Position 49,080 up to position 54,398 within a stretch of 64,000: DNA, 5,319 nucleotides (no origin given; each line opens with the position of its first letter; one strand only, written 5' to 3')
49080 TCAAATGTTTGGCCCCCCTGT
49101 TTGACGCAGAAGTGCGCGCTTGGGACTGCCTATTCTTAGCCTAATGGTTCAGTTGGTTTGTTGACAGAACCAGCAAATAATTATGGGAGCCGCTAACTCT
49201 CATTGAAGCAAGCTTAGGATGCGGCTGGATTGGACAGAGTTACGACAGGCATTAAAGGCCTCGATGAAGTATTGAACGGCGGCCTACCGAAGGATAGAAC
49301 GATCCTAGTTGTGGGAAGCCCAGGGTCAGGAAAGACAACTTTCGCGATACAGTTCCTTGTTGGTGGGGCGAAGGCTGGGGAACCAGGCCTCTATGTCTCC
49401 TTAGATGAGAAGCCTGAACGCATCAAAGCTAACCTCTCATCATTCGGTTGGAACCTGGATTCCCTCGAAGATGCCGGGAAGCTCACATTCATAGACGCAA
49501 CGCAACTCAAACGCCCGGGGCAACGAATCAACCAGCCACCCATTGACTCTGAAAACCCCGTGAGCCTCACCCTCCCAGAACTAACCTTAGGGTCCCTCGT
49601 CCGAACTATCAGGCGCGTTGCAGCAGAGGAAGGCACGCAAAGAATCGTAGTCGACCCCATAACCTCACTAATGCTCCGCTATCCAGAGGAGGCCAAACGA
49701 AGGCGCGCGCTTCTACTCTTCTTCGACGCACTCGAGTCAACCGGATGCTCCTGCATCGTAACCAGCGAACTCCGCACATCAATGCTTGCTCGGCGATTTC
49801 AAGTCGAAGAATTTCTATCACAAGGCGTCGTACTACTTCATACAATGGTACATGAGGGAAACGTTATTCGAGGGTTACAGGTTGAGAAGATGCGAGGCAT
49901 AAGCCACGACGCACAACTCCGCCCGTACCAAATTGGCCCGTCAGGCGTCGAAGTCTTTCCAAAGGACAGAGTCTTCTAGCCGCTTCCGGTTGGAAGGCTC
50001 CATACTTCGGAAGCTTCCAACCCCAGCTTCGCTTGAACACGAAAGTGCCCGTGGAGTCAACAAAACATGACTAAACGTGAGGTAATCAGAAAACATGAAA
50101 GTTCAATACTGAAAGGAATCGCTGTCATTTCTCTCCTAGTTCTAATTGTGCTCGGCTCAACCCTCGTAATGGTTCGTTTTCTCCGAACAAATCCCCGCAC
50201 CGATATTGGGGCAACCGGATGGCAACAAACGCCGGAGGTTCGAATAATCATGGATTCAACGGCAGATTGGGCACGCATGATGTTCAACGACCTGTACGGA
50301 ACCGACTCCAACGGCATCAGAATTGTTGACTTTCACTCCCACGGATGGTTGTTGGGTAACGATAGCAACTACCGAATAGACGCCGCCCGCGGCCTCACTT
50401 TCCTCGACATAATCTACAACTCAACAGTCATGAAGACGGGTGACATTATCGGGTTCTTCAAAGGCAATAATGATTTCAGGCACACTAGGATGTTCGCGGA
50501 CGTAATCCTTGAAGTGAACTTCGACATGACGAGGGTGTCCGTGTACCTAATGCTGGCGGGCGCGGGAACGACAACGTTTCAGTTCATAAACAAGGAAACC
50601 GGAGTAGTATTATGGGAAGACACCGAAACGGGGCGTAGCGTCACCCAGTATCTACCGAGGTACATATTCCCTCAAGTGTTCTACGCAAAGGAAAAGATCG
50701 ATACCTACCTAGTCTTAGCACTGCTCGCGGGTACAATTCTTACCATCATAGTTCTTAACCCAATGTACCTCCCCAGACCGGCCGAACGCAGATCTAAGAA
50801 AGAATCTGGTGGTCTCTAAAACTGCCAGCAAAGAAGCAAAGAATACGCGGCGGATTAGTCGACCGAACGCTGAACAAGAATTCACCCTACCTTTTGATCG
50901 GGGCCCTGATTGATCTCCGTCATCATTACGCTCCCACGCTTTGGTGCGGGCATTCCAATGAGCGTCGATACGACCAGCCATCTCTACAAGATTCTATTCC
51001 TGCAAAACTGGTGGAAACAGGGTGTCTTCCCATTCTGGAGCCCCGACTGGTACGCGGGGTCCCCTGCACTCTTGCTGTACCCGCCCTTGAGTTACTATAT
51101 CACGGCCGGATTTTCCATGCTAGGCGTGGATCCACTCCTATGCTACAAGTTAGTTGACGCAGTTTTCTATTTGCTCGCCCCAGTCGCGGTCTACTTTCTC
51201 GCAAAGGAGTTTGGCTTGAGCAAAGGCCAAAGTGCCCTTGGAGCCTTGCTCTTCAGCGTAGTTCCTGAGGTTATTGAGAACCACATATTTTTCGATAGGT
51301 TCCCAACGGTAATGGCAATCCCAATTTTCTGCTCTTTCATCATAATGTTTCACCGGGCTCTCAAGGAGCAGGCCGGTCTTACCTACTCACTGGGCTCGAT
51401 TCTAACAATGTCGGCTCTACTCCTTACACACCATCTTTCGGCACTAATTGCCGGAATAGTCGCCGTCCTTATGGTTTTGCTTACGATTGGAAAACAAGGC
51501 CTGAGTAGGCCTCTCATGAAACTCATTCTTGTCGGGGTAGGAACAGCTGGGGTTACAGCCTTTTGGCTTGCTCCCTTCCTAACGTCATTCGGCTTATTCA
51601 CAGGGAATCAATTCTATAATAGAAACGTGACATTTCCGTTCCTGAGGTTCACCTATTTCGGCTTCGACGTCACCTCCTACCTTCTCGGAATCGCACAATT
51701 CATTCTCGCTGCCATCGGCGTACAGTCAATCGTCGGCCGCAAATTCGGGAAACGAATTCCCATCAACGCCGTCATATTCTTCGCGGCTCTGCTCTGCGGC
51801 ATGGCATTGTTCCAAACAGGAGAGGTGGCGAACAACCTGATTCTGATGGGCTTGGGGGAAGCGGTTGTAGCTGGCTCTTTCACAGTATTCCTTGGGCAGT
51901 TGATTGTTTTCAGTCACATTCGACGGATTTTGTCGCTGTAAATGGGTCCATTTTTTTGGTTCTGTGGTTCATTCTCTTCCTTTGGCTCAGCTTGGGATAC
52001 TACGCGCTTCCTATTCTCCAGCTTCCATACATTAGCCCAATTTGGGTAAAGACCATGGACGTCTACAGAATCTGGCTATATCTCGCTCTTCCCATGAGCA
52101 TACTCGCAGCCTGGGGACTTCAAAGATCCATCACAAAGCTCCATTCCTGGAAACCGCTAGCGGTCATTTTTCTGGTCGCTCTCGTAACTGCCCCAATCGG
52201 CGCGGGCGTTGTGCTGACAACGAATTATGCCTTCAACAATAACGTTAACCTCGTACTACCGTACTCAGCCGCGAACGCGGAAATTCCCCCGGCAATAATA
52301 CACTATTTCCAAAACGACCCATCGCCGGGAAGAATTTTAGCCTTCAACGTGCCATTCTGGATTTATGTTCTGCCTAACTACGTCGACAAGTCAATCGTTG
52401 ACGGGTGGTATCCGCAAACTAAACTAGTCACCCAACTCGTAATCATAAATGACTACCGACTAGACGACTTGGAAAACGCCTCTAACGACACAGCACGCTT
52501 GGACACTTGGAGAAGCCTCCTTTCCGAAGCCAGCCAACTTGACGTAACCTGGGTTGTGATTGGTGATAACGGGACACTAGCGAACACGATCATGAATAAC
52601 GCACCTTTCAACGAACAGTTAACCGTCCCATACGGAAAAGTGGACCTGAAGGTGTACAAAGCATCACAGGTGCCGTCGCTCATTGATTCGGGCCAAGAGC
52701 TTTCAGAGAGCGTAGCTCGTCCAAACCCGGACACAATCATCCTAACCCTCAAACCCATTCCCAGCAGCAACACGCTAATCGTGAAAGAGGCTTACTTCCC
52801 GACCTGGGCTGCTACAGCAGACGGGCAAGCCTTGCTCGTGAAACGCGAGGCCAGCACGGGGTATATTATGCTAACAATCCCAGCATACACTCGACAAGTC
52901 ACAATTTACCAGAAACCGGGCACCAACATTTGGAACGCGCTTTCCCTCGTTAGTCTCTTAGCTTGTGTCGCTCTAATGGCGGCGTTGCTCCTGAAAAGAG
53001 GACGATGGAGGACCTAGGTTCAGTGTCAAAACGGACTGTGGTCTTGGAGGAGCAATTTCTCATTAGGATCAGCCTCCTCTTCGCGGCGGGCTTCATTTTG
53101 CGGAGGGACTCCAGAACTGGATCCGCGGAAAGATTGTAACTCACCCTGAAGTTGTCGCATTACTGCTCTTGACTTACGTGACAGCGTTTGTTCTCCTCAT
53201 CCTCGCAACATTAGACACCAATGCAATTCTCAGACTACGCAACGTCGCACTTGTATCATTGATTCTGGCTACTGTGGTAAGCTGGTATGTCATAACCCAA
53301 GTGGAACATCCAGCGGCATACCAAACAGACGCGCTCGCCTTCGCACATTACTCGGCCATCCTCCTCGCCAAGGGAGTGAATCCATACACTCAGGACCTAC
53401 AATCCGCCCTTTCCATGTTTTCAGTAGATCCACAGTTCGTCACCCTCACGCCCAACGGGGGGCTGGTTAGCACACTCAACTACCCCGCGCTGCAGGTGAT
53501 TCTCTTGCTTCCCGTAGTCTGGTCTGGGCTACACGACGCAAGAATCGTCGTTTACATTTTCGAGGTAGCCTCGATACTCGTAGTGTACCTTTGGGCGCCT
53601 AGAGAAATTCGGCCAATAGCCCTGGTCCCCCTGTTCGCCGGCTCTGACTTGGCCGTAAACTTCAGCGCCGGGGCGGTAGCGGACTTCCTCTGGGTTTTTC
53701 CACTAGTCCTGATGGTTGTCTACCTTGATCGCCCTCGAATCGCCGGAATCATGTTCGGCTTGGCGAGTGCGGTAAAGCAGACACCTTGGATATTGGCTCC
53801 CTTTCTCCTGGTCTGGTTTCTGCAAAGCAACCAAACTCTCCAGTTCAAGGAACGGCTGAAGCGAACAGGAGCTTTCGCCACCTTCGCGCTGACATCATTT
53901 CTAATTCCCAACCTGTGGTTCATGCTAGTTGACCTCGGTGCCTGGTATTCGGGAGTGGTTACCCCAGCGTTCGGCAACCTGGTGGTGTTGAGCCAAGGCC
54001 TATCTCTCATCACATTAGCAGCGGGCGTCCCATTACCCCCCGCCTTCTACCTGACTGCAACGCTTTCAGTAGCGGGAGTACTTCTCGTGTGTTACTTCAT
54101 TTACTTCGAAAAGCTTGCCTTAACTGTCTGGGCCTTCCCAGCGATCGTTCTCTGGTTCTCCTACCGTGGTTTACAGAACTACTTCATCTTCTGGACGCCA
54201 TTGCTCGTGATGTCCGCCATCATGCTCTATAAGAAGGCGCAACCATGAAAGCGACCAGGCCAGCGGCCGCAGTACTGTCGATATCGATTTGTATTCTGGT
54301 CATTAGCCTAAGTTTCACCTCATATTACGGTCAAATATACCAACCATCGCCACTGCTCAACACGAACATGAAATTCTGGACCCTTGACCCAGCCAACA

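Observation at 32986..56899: Cell-surface island: two archaeosortase homologs, PEF-CTERM cargo, two KaiC-like ATPases and GT-C glycosyltransferase candidates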

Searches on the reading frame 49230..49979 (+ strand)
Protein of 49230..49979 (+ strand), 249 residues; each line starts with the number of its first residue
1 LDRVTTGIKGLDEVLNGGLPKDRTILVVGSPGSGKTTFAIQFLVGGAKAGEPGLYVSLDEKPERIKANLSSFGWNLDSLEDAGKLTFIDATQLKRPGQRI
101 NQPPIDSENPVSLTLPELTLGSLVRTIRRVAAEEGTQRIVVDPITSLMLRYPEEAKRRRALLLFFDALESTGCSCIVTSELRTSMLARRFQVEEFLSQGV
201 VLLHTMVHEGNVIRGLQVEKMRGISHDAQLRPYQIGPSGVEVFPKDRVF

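Call 5: search_protein_families(library=ncbifam, proteins=[window:49230-49979:+], max_evalue=0.01)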
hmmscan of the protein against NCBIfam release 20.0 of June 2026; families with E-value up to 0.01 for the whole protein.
window:49230-49979:+ (249 aa): 22 families
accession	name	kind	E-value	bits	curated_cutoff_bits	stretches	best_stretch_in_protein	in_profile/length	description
NF006799.0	PRK09302.1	equivalog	5.4e-49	167.1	408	1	2-244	11-240/515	circadian clock protein KaiC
TIGR03877.1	thermo_KaiC_1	hypoth_equivalog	9.7e-40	136.5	307.25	1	1-245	1-235/238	KaiC domain-containing protein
TIGR03880.1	KaiC_arch_3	hypoth_equivalog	1.8e-39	135.6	249.45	2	7-95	1-90/224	KaiC domain-containing protein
TIGR02655.1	circ_KaiC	equivalog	5.9e-34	117.5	546.25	1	3-245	2-231/484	circadian clock protein KaiC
TIGR03881.1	KaiC_arch_4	hypoth_equivalog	1e-29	103.9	247.8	1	3-235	2-220/231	KaiC domain-containing protein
TIGR00416.1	sms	equivalog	6e-09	35.2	403.05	1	3-79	75-151/454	DNA repair protein RadA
NF052589.1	ArlH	equivalog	5.4e-08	32.8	215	1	11-225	9-204/229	archaellum protein ArlH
TIGR03600.1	phage_DnaB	exception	9.3e-08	31.5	498.65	1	4-149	177-319/421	phage replicative helicase, DnaB family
TIGR03878.1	thermo_KaiC_2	hypoth_equivalog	6.6e-06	25.6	232.2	1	16-91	30-107/259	KaiC domain-containing protein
NF004629.0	PRK05973.1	equivalog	6.7e-06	25.3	156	1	23-86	65-128/237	DNA helicase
TIGR00665.1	DnaB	equivalog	8.7e-06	24.8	385.25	1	4-144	178-315/435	replicative DNA helicase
NF004723.0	PRK06067.1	subfamily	1.2e-05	25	194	1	4-60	16-72/243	flagellar accessory protein FlaH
NF005852.0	PRK07773.1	equivalog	1.4e-05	23.6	780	1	3-149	199-340/886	replicative DNA helicase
NF003301.0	PRK04301.1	equivalog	6.3e-05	22.3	259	1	2-45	81-124/316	DNA repair and recombination protein RadA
TIGR02012.1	tigrfam_recA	equivalog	7.8e-05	22.1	325.3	1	2-56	34-89/321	recombinase RecA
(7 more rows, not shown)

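Call 11: search_protein_families(library=pfam, proteins=[window:49230-49979:+], max_evalue=0.01)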
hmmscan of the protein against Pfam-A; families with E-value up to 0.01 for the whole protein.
window:49230-49979:+ (249 aa): 13 families
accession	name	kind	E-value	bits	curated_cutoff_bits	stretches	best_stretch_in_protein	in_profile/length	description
PF06745.19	ATPase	-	3.7e-60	203.6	26.6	1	4-246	1-230/231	KaiC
PF13481.12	AAA_25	-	1e-09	38.7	27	1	7-178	18-187/195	AAA domain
PF03796.21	DnaB_C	-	6.7e-08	32.7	27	1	4-149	2-143/255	DnaB-like helicase C terminal domain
PF07088.17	GvpD_P-loop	-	2.4e-05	24.8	24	1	23-144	11-115/189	GvpD gas vesicle protein, P-loop domain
PF14417.12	MEDS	-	0.00014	22.2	29.8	1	38-101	16-79/161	MEDS: MEthanogen/methylotroph, DcmR Sensory domain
PF00154.27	RecA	-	0.00048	20.1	27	1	2-55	31-85/262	recA bacterial DNA recombination protein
PF24336.1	DUF7504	-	0.001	20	27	1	24-157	3-136/179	Family of unknown function (DUF7504)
PF20720.3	nSTAND3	-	0.0019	18.4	27.2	1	19-50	14-45/155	Novel STAND NTPase 3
PF13479.12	AAA_24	-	0.004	17.5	27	0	23-146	3-75/195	AAA domain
PF13173.12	AAA_14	-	0.0041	17.5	27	1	22-92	2-72/129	AAA domain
PF13555.12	AAA_29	-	0.0052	16.9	27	0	22-42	23-44/61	P-loop containing region of AAA domain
PF05729.18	NACHT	-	0.006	16.9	26.7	0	23-48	1-26/167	NACHT domain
PF05625.17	PAXNEB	-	0.0061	16.1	28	0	4-65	19-81/366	PAXNEB protein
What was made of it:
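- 49230..49979 (+): Soluble single-domain KaiC-type ATPase (249 aa); first gene of the conserved seven-gene array. PF06745 scores 203.6 bits (call 11).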

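Call 47: search_solved_structures(query=window:49230-49979:+, max_evalue=0.001)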
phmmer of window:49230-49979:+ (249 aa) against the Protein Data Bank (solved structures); distinct sequences matched with E-value up to 0.001: 47.
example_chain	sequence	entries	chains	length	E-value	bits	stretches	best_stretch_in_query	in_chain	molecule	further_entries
8zn5_B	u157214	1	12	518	1.7e-56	194.6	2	2-245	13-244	KaiC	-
5jwq_A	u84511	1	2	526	1.8e-52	181.4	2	3-245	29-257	Circadian clock protein kinase KaiC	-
7dy1_A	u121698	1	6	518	7.2e-52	179.4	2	3-245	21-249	Circadian clock protein kinase KaiC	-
4o0m_A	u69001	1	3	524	7.8e-52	179.3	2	3-245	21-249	Circadian clock protein kinase KaiC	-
8jon_A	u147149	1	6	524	9.1e-47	162.7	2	3-245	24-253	Circadian clock oscillator protein KaiC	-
8zn6_F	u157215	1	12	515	1.2e-46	162.2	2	3-245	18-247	KaiC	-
7x1z_A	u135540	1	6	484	9.6e-46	159.3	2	4-245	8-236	Circadian clock oscillator protein KaiC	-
3s1a_A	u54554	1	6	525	1.6e-45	158.6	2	4-245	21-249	Circadian clock protein kinase kaiC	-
9ofh_A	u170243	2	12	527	1.6e-45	158.6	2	4-245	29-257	Circadian clock oscillator protein KaiC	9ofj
8zn7_D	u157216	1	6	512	2.5e-45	158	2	3-245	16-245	KaiC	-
7s65_A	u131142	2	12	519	2.7e-45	157.9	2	4-245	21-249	Circadian clock protein kinase KaiC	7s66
7dyi_A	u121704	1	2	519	4e-45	157.3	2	4-245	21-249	Circadian clock protein kinase KaiC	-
7x1y_A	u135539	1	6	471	4.5e-45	157.1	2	4-245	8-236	Circadian clock oscillator protein KaiC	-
3k09_A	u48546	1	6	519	4.6e-45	157.1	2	4-245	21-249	Circadian clock protein kinase kaiC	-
3k0c_A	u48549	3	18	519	4.6e-45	157.1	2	4-245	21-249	Circadian clock protein kinase KaiC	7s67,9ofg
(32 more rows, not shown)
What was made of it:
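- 49230..49979 (+): PDB KaiC and PH0186 match at E 1e-40 to 1e-56 (call 47).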

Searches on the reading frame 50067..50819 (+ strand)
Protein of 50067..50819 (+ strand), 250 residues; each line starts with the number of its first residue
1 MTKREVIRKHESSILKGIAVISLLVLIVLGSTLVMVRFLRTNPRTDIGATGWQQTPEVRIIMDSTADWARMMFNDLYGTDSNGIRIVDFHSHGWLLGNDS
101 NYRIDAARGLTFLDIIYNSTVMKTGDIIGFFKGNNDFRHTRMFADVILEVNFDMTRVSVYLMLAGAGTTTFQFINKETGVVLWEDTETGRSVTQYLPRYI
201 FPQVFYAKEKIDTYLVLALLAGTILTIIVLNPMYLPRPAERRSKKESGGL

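Call 6: search_protein_families(library=ncbifam, proteins=[window:50067-50819:+], max_evalue=0.01)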
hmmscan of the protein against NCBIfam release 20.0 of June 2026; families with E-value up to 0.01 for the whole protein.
window:50067-50819:+ (250 aa): 0 families

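Call 12: search_protein_families(library=pfam, proteins=[window:50067-50819:+], max_evalue=0.01)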
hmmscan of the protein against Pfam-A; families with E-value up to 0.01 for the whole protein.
window:50067-50819:+ (250 aa): 0 families

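Call 45: search_protein_families(library=pfam, proteins=[window:50067-50819:+], max_evalue=10)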
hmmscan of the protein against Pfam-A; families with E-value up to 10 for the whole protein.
window:50067-50819:+ (250 aa): 0 families
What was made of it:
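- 50067..50819 (+): Bitopic 250-aa protein (N- and C-terminal TM helices, ectodomain of unknown fold). No family hit (calls 6, 12, 45).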

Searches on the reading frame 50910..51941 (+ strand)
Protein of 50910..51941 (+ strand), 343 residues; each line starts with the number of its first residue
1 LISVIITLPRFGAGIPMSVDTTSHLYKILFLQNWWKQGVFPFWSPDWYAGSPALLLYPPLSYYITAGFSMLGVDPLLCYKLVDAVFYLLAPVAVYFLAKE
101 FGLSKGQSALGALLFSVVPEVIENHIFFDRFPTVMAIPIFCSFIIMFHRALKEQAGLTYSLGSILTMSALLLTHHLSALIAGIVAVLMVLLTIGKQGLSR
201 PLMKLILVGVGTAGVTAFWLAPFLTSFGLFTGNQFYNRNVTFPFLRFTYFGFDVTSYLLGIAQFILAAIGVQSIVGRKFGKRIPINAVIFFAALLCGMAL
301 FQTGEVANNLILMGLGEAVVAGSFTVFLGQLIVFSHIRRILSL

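Call 6: search_protein_families(library=ncbifam, proteins=[window:50910-51941:+], max_evalue=0.01)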
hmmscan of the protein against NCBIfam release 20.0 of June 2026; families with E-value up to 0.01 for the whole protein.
window:50910-51941:+ (343 aa): 0 families

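Call 12: search_protein_families(library=pfam, proteins=[window:50910-51941:+], max_evalue=0.01)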
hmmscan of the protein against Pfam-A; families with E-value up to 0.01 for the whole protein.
window:50910-51941:+ (343 aa): 2 families
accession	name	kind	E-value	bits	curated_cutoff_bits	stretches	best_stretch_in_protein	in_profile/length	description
PF10131.15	PTPS_related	-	1.8e-16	60.2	26.4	1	57-291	4-240/621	6-pyruvoyl-tetrahydropterin synthase related domain; membrane protein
PF13231.12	PMT_2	-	0.00014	22.5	26.1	1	58-210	3-149/160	Dolichyl-phosphate-mannose-protein mannosyltransferase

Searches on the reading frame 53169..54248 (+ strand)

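Call 6: search_protein_families(library=ncbifam, proteins=[window:53169-54248:+], max_evalue=0.01)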
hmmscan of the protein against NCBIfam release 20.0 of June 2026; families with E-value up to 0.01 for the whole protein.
window:53169-54248:+ (359 aa): 0 families

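Call 12: search_protein_families(library=pfam, proteins=[window:53169-54248:+], max_evalue=0.01)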
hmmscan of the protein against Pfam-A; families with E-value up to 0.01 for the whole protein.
window:53169-54248:+ (359 aa): 1 family
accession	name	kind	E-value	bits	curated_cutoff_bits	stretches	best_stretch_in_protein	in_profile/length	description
PF09594.16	GT87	-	4.1e-05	23.9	25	1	105-322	3-223/237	Glycosyltransferase family 87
